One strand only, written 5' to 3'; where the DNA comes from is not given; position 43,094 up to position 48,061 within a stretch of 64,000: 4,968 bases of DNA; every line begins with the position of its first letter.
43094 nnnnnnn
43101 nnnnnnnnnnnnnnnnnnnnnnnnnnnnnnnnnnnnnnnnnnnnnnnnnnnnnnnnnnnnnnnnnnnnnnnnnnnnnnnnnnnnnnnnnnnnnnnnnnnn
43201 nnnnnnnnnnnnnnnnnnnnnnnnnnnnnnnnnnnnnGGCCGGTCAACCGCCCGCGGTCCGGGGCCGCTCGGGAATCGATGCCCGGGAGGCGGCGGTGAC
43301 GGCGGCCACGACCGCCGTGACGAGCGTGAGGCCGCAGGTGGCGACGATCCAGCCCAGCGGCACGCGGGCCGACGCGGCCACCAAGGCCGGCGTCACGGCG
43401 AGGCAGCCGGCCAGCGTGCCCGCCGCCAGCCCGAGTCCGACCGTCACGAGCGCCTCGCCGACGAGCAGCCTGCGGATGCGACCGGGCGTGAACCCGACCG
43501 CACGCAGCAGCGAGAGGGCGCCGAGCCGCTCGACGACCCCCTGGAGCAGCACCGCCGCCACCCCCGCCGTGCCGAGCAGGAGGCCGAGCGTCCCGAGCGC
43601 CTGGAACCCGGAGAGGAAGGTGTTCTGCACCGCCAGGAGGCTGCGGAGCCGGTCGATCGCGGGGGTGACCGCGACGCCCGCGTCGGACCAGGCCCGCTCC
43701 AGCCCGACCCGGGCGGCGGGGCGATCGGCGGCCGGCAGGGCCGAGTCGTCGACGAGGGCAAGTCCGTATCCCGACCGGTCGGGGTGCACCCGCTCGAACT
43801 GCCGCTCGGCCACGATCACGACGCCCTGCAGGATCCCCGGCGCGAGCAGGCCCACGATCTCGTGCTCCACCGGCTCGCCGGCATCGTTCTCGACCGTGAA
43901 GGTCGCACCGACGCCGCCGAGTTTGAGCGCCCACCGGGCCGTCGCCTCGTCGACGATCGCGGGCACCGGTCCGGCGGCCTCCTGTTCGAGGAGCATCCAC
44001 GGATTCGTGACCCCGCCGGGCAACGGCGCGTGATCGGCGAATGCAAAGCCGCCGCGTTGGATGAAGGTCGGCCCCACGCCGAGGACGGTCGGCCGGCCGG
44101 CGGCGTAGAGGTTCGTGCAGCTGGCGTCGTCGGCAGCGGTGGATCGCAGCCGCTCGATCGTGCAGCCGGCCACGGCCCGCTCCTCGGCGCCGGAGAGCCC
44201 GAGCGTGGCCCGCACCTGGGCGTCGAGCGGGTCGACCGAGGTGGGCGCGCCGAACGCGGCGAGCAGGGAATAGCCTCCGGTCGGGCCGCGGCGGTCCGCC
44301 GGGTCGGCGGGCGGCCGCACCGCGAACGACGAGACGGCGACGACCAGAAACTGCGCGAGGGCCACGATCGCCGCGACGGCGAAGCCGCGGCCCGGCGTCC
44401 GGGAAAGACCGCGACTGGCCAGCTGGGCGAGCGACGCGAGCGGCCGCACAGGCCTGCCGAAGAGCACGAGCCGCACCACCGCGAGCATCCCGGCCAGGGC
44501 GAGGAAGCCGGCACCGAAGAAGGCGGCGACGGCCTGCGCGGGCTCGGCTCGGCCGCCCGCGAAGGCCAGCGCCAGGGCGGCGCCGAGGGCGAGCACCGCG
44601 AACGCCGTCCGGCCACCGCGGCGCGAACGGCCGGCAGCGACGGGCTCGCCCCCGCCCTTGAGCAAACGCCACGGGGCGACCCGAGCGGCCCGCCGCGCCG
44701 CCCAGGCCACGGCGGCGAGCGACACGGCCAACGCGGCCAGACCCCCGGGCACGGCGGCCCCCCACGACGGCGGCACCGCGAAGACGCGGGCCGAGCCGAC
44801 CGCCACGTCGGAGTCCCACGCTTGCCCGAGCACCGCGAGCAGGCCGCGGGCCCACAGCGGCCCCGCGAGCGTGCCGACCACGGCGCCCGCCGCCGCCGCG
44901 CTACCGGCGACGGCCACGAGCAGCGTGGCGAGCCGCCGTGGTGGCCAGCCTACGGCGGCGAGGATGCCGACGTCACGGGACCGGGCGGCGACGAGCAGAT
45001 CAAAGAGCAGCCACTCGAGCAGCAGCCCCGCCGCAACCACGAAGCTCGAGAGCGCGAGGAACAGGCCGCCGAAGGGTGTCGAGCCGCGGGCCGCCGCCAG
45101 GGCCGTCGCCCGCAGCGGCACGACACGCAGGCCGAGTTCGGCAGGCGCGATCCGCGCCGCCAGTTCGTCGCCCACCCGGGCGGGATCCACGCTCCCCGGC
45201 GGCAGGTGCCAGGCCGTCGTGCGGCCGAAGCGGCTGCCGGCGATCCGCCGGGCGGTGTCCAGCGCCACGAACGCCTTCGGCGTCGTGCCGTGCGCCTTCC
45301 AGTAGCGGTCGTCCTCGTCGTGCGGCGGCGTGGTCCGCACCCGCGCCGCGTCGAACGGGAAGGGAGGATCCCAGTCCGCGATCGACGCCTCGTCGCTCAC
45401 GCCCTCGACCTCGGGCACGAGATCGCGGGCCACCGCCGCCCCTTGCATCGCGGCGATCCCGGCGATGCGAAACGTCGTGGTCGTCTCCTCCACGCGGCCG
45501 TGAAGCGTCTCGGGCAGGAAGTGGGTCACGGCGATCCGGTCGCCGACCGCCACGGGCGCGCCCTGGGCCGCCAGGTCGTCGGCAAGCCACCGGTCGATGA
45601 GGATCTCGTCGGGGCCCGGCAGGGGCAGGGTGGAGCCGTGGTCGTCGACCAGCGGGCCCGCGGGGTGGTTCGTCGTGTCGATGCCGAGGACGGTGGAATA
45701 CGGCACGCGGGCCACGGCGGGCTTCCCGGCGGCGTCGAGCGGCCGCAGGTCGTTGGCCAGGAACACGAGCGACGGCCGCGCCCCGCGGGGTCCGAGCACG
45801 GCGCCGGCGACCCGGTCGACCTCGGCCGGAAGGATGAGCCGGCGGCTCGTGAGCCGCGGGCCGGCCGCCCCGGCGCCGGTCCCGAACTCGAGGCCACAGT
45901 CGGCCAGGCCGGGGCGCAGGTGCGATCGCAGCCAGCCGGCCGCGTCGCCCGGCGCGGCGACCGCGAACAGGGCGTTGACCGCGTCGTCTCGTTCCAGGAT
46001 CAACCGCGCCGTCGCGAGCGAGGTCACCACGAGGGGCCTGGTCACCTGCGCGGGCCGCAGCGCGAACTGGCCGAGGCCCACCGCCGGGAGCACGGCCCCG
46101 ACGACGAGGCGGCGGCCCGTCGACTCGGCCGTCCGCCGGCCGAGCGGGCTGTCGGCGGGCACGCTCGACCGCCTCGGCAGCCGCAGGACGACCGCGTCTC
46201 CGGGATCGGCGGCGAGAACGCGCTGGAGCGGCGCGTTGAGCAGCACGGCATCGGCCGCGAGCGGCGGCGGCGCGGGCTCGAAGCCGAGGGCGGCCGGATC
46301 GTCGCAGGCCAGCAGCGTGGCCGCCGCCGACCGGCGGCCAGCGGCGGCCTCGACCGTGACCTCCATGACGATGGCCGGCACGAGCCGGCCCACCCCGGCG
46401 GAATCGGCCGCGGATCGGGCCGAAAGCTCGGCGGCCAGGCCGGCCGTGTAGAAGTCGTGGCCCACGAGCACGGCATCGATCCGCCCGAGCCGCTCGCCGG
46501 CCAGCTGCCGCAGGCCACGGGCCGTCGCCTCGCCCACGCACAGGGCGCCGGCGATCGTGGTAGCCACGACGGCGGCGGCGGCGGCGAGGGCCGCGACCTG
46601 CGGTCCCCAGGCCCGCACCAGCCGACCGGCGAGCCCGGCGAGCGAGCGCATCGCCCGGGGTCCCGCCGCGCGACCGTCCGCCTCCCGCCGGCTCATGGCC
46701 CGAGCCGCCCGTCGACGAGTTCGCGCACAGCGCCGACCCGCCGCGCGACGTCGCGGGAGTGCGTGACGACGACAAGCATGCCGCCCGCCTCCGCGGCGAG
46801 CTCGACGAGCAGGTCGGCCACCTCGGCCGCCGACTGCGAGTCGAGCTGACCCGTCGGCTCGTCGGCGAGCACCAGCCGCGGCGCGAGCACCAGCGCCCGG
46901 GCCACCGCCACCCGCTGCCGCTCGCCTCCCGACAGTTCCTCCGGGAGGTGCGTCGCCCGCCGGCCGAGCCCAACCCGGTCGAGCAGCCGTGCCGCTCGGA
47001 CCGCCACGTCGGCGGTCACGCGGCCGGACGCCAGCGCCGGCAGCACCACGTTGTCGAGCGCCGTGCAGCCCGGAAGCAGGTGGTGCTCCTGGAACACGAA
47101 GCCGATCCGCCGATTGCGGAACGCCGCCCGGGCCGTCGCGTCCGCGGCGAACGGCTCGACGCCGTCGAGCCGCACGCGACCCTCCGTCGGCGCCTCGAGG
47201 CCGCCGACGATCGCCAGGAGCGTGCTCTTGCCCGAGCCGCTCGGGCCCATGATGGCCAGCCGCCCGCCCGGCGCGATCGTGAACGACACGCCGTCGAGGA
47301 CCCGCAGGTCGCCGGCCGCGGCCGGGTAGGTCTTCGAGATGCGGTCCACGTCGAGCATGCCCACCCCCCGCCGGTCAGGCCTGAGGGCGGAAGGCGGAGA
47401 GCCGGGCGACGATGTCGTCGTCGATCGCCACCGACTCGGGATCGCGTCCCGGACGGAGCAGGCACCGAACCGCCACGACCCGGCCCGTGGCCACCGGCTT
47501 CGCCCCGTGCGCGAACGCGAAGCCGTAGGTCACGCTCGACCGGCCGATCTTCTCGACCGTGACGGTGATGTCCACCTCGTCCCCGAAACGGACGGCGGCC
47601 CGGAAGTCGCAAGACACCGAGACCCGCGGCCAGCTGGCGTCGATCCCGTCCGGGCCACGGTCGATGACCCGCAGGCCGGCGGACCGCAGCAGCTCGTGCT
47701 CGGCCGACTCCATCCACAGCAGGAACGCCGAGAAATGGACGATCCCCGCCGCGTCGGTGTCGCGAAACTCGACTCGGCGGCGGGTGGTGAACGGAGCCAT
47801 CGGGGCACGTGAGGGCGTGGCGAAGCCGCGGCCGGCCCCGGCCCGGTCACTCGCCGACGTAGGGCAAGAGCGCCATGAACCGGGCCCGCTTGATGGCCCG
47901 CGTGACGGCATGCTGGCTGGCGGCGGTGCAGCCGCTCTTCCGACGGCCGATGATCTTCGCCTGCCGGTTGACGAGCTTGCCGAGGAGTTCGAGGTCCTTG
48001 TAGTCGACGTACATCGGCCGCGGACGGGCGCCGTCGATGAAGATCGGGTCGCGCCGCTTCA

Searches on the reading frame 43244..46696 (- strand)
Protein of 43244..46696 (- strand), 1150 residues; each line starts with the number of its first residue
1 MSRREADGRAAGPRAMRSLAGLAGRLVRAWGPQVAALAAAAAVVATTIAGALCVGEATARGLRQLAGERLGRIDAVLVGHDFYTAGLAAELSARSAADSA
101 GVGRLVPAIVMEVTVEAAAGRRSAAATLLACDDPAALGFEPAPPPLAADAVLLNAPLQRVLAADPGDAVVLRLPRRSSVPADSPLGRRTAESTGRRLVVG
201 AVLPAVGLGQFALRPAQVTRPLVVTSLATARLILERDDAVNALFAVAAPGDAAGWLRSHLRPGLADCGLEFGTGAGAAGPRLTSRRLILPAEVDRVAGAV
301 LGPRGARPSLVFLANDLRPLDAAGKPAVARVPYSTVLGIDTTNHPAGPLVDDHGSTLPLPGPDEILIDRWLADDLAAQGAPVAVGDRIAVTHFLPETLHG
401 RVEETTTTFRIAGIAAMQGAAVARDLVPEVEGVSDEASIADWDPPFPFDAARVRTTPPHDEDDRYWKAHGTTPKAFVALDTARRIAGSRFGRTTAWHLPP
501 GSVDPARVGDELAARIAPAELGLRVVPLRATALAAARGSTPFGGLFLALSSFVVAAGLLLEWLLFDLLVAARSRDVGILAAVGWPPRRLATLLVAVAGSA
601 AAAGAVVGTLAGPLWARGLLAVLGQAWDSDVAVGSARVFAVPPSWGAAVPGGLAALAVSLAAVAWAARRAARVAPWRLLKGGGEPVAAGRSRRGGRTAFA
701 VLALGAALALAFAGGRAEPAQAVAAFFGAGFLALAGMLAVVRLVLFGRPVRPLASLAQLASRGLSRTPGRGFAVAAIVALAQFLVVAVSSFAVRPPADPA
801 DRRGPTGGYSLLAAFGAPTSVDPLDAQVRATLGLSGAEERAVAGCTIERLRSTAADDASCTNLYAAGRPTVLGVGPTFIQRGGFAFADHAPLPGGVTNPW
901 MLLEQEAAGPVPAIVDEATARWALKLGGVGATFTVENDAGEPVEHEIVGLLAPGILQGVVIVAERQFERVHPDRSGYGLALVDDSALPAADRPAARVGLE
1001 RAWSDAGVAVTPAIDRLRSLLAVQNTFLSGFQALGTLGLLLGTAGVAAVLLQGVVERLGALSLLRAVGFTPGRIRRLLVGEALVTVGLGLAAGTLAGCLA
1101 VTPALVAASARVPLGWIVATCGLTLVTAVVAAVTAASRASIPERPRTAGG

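Call 89: search_protein_families(library=pfam, proteins=[window:43244-46696:-], max_evalue=0.00001)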
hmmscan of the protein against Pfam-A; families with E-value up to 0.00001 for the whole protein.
window:43244-46696:- (1150 aa): 1 family
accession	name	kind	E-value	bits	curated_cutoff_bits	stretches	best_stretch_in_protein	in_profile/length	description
PF02687.27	FtsX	-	2.9e-14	53.6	25.5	2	1035-1140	4-116/120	FtsX-like permease C-terminal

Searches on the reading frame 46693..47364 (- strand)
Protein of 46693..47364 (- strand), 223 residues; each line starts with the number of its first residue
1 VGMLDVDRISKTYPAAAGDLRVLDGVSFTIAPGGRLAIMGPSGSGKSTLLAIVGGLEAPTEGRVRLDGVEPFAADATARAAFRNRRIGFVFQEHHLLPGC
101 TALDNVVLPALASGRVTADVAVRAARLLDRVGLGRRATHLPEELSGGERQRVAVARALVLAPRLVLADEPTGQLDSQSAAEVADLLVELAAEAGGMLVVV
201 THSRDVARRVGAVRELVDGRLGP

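Call 89: search_protein_families(library=pfam, proteins=[window:46693-47364:-], max_evalue=0.00001)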
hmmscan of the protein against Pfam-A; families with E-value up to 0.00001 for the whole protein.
window:46693-47364:- (223 aa): 1 family
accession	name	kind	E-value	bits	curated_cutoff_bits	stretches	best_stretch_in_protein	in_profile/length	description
PF00005.33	ABC_tran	-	1.9e-34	119.6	25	1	23-171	1-136/137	ABC transporter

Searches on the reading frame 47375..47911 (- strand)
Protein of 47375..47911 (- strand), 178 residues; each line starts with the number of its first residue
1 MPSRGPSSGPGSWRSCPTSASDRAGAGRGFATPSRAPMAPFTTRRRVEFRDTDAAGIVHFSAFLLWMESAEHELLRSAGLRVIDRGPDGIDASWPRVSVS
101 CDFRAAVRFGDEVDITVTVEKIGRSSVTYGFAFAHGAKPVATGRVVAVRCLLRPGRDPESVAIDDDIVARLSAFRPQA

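Call 90: search_protein_families(library=pfam, proteins=[window:47375-47911:-], max_evalue=0.00001)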
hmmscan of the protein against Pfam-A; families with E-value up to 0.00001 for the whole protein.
window:47375-47911:- (178 aa): 2 families
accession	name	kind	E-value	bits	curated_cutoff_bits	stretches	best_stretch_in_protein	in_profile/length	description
PF03061.28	4HBT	-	3.3e-11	43.8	20.6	1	56-130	2-67/79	Thioesterase superfamily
PF13279.12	4HBT_2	-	1.1e-09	39.3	25.5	1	47-168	1-119/122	Thioesterase-like superfamily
